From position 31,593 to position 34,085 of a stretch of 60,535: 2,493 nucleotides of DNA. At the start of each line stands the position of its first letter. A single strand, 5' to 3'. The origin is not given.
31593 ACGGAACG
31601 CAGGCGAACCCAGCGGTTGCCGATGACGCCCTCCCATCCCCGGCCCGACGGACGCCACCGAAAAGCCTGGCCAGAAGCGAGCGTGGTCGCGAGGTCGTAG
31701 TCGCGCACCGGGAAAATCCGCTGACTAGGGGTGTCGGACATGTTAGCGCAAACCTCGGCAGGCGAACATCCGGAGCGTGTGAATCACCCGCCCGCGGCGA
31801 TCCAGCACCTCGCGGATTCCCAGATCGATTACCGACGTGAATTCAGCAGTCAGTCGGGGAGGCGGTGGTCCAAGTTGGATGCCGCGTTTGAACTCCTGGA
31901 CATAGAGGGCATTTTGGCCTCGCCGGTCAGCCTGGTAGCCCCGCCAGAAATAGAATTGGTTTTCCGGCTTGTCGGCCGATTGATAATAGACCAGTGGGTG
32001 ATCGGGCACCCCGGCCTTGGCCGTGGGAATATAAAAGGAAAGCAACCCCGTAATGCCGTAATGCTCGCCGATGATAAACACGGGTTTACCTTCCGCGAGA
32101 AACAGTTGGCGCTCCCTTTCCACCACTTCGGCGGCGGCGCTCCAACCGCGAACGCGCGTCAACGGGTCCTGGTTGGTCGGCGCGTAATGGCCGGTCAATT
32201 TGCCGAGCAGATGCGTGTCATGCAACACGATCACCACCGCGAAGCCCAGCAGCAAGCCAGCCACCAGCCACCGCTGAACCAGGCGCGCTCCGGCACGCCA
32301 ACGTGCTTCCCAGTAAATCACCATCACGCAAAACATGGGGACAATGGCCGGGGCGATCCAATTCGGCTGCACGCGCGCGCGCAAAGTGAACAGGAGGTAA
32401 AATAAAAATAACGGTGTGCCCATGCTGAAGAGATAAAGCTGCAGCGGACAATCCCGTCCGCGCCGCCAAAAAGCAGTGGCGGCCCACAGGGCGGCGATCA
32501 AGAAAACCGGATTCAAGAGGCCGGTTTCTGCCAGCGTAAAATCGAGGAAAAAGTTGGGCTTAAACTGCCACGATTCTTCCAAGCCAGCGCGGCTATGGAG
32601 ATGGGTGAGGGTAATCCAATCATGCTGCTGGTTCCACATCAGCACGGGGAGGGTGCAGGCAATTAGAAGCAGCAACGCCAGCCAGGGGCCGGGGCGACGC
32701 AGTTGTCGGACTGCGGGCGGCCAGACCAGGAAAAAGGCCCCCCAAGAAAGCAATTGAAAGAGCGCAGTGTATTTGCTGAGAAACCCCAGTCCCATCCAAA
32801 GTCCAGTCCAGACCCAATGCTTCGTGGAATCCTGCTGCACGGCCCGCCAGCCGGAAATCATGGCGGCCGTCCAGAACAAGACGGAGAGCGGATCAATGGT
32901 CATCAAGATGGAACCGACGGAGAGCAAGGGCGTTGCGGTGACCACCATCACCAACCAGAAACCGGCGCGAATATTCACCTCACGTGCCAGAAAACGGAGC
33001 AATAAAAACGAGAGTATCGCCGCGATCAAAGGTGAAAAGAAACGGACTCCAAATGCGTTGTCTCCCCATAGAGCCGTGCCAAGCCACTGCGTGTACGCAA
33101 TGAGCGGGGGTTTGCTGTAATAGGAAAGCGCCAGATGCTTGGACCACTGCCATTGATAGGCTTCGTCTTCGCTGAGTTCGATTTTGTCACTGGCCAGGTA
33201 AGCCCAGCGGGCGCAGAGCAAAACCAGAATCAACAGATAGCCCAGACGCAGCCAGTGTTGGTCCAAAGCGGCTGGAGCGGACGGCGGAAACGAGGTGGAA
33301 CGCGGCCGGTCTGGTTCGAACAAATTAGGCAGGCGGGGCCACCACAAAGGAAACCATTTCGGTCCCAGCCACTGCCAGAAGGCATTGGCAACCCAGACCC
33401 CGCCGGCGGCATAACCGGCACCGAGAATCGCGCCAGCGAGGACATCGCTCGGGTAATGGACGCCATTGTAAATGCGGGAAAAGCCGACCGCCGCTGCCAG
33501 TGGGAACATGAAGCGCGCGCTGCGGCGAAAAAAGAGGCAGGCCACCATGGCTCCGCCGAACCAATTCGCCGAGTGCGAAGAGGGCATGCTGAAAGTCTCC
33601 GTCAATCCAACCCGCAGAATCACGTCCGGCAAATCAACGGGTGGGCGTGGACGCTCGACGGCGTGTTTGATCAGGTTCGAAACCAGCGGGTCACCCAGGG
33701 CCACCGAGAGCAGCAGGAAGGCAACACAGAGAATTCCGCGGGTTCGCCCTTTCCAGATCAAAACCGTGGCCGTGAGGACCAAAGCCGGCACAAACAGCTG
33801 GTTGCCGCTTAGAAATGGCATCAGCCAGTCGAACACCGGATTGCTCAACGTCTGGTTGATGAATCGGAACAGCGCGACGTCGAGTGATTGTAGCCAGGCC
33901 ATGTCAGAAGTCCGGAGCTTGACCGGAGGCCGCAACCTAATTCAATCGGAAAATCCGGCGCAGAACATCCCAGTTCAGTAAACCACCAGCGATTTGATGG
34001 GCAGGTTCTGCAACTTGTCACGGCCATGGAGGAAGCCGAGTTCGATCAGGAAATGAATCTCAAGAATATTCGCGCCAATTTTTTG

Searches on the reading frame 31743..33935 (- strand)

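Call 63: search_protein_families(library=pfam, proteins=[window:31743-33935:-], max_evalue=0.0001)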
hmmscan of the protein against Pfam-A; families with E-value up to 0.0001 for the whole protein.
window:31743-33935:- (730 aa): 2 families
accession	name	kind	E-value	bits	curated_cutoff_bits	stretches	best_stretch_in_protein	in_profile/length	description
PF13231.12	PMT_2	-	1.8e-28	100.2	26.1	1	274-434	1-160/160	Dolichyl-phosphate-mannose-protein mannosyltransferase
PF01569.27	PAP2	-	1.5e-21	76.9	27.2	1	73-184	4-126/130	PAP2 superfamily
